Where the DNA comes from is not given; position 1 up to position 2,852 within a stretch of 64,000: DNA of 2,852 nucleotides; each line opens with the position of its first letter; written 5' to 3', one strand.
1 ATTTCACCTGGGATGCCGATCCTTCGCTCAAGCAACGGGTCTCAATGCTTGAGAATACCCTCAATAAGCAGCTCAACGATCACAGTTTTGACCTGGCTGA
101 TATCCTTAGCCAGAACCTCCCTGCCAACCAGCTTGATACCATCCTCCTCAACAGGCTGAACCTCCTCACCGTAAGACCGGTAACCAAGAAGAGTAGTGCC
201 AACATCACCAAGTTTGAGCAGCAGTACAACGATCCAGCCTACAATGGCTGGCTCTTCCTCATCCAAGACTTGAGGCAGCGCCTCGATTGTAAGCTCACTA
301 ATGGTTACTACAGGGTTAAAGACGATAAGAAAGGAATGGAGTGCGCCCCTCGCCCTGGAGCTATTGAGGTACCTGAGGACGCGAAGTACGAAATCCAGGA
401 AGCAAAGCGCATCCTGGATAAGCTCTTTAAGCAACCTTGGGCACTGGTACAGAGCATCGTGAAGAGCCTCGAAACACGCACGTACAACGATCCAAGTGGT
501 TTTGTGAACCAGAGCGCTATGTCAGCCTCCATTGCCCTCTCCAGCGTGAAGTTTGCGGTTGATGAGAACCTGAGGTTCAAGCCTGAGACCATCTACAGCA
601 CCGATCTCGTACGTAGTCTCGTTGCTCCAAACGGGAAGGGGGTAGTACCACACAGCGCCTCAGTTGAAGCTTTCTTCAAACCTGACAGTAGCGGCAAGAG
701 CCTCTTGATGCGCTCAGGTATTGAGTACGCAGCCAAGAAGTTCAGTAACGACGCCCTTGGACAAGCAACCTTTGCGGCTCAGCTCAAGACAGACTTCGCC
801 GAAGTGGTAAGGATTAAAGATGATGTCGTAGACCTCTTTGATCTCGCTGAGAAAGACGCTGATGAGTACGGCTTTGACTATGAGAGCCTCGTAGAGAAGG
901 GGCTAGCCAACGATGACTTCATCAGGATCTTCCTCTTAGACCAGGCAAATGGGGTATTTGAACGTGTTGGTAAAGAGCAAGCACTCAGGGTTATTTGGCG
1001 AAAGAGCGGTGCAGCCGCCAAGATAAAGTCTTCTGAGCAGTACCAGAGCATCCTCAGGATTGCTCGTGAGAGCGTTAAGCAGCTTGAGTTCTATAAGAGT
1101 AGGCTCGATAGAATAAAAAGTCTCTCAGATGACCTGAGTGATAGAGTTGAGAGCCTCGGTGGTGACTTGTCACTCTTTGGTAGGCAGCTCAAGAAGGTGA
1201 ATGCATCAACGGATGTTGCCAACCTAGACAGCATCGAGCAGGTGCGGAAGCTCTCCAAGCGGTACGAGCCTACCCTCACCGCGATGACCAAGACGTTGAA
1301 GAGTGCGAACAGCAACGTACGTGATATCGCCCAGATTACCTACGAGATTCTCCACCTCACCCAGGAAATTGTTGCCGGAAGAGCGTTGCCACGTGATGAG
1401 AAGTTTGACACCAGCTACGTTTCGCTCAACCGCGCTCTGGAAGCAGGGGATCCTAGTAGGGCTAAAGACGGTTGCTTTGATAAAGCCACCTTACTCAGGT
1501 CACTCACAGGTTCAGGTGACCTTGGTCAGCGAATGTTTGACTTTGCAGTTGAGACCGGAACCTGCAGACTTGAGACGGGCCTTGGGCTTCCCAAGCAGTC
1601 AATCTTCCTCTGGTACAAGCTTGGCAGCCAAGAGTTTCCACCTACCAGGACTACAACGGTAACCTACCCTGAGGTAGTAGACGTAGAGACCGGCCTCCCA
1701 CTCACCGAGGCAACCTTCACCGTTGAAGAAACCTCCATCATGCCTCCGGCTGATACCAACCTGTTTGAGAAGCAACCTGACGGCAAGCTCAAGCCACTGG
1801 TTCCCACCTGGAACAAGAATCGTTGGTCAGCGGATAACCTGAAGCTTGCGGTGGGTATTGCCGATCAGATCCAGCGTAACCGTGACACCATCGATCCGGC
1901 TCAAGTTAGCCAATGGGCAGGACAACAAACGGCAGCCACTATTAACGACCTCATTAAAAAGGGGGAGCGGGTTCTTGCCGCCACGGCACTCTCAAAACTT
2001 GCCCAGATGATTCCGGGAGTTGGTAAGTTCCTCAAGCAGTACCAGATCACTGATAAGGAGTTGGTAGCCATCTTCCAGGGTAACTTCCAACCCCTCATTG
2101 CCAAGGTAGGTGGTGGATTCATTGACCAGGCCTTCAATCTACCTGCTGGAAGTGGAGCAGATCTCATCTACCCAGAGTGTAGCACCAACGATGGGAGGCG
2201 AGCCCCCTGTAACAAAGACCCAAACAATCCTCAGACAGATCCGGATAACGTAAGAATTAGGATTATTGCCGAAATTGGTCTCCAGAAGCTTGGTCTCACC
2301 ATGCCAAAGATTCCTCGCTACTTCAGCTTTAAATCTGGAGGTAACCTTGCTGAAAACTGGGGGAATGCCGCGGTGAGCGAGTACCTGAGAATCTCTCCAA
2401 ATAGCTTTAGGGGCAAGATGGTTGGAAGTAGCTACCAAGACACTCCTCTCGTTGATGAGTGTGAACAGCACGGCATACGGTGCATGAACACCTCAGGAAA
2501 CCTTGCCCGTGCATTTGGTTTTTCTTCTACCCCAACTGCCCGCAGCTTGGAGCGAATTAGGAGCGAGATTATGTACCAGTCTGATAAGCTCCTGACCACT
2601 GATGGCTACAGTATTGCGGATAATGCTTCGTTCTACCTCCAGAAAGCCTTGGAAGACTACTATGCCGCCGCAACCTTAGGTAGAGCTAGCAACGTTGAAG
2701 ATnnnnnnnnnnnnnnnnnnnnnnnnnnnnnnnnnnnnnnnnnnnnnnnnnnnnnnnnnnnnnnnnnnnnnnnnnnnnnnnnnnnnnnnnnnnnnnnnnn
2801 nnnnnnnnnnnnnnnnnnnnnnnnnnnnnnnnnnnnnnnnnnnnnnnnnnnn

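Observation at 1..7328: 5'-truncated giant ORF (>1915 aa) translationally coupled to a PilB/GspE pilus ATPase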

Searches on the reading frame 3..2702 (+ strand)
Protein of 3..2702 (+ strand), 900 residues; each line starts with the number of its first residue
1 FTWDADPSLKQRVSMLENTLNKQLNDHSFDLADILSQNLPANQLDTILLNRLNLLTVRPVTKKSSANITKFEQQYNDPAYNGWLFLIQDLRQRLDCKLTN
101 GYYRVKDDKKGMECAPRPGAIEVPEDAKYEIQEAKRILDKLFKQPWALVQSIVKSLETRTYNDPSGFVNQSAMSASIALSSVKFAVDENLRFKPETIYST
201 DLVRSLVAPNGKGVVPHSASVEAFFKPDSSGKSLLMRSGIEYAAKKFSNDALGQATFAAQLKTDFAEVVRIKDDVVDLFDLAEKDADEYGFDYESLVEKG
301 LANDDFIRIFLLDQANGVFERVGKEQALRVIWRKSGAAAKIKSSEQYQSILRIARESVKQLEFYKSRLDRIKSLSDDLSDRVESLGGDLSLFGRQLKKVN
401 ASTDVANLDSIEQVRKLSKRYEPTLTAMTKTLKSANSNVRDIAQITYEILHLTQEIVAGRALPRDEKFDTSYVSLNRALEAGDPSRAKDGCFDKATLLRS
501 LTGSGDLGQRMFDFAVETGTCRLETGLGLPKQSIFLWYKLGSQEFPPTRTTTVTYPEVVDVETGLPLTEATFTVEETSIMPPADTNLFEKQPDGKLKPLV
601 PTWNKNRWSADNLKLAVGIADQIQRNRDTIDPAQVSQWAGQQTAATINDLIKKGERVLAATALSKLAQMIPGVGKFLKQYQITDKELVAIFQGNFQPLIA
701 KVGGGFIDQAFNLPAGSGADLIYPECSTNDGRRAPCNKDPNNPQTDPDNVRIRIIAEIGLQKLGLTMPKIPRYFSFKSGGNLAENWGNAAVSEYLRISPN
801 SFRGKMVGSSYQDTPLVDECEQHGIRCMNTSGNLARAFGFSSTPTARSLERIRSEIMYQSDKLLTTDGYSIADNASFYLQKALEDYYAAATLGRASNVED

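Call 63: predict_structure(alignment_id=A5)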
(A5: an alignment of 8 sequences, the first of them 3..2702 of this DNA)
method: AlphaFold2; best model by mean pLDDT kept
length: 900 residues; sequences in the alignment: 8
mean_pLDDT: 61.0   pTM: 0.31
mean pLDDT of the five models: 61.0, 60.2, 57.2, 54.9, 54.8
residues with pLDDT >= 90: 0; 70-90: 303; 50-70: 350; < 50: 247
segments of 3 or more residues with pLDDT < 50: 160-182, 196-202, 207-211, 249-256, 262-274, 277-279, 281-283, 288-302, 304-307, 314-326, 336-347, 462-494, 496-501, 503-513, 519-522, 549-584, 803-826, 895-900
pLDDT, mean of each block of 10 residues (from residue 1): 60 80 70 57 67 81 62 77 86 81 70 72 74 81 75 59 38 32 62 53 48 49 54 59 52 49 47 47 48 46 49 46 49 47 48 58 80 85 75 82 70 73 72 57 73 69 40 36 37 48 46 49 57 75 63 35 40 34 59 68 69 85 69 76 85 81 64 63 68 70 75 73 69 66 70 70 57 57 60 55 42 45 47 58 62 70 57 63 66 47
secondary structure, 60 per line:
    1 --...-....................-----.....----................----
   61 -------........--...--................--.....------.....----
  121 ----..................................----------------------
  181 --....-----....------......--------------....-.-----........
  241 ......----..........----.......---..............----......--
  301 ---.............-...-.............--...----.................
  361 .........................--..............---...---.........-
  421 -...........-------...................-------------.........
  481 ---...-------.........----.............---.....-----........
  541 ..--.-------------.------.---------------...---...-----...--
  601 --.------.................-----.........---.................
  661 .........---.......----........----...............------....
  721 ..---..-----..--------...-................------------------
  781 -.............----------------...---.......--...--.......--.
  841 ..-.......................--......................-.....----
elements in order (helices of 4 or more, strands of 3 or more residues): H7-26 H32-36 H41-56 H68-75 H83-98 E101-105 E112-116 H125-158 E183-186 E192-195 H202-207 H222-225 H234-246 H251-260 H265-271 H275-288 H293-298 H304-316 H322-334 H344-385 H388-401 H411-419 H422-432 H440-458 H472-480 H494-502 H507-519 H523-527 H533-542 E588-590 E596-598 H610-626 H632-640 H644-669 H673-679 H684-691 H696-710 H717-722 H747-762 H782-794 H817-823 H831-837 H844-866 H869-890 H892-896

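Call 87: fold_search(model_id=the predicted structure, library=pdb)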
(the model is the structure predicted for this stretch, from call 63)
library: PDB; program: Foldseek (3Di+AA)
matches with E <= 10: 58; with E <= 0.001: 0
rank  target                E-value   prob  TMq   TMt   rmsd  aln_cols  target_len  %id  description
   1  6e9e_A                1.3e+00  0.03  0.08  0.08  38.2       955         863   10  EsCas13d-crRNA binary complex (released 2018-10-03)
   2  4djh_B                1.6e+00  0.06  0.07  0.12  40.1       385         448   12  Structure of the human kappa opioid receptor in complex with JDTic (released 2012-03-21)
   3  4xri                  1.8e+00  0.03  0.09  0.09  31.9      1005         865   10  Crystal Structure of Importin Beta in an Ammonium Sulfate Condition (released 2016-01-27)
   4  1x8z_A                2.0e+00  0.77  0.10  0.50   9.8       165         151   12  Crystal structure of a pectin methylesterase inhibitor from Arabidopsis thaliana (released 2004-12-28)
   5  4djh_A                2.6e+00  0.04  0.09  0.14  40.0       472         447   11  Structure of the human kappa opioid receptor in complex with JDTic (released 2012-03-21)
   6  4k7k_A                2.9e+00  0.03  0.06  0.12  31.2       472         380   11  Crystal structures of CusC review conformational changes accompanying folding and transmembrane channel formation (released 2013-10-16)
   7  6lqi_A                2.9e+00  0.01  0.05  0.04  34.3       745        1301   12  Cryo-EM structure of the mouse Piezo1 isoform Piezo1.1 (released 2020-03-04)
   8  9lm9_A                3.4e+00  0.08  0.09  0.20  25.1       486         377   12  Crystal structure of bvFP-Pfr21 (released 2026-01-28)
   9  9hdd_A                3.7e+00  0.09  0.09  0.17  25.5       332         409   13  Sla2 C-terminal region (Residues 560-968) (REND and THATCH domains) (released 2025-05-21)
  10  4k34_A                3.7e+00  0.02  0.06  0.12  32.5       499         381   12  Crystal structures of CusC review conformational changes accompanying folding and transmembrane channel formation (released 2013-10-16)
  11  7ua3_A                3.7e+00  0.01  0.08  0.03  35.5      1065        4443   11  Structure of PKA phosphorylated human RyR2-R2474S in the closed state in the presence of Calmodulin (released 2022-08-03)
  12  6igl_A                3.9e+00  0.02  0.06  0.10  31.6       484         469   10  Crystal Structure of human ETB receptor in complex with IRL1620 (released 2018-11-21)
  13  6d8z_C                4.2e+00  0.08  0.07  0.17  23.4       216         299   11  Crystal Structure of the C-terminal Guanine Nucleotide Exchange Factor Module of Human Trio (released 2019-02-20)
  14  6qvh                  4.4e+00  0.51  0.09  0.46   5.0       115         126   15  Streptomyces lividans Ccsp mutant - H113A (released 2019-07-10)
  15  6qyb_A                5.0e+00  0.38  0.09  0.46   5.1       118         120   15  Streptomyces lividans Ccsp mutant - H111A (released 2019-07-10)
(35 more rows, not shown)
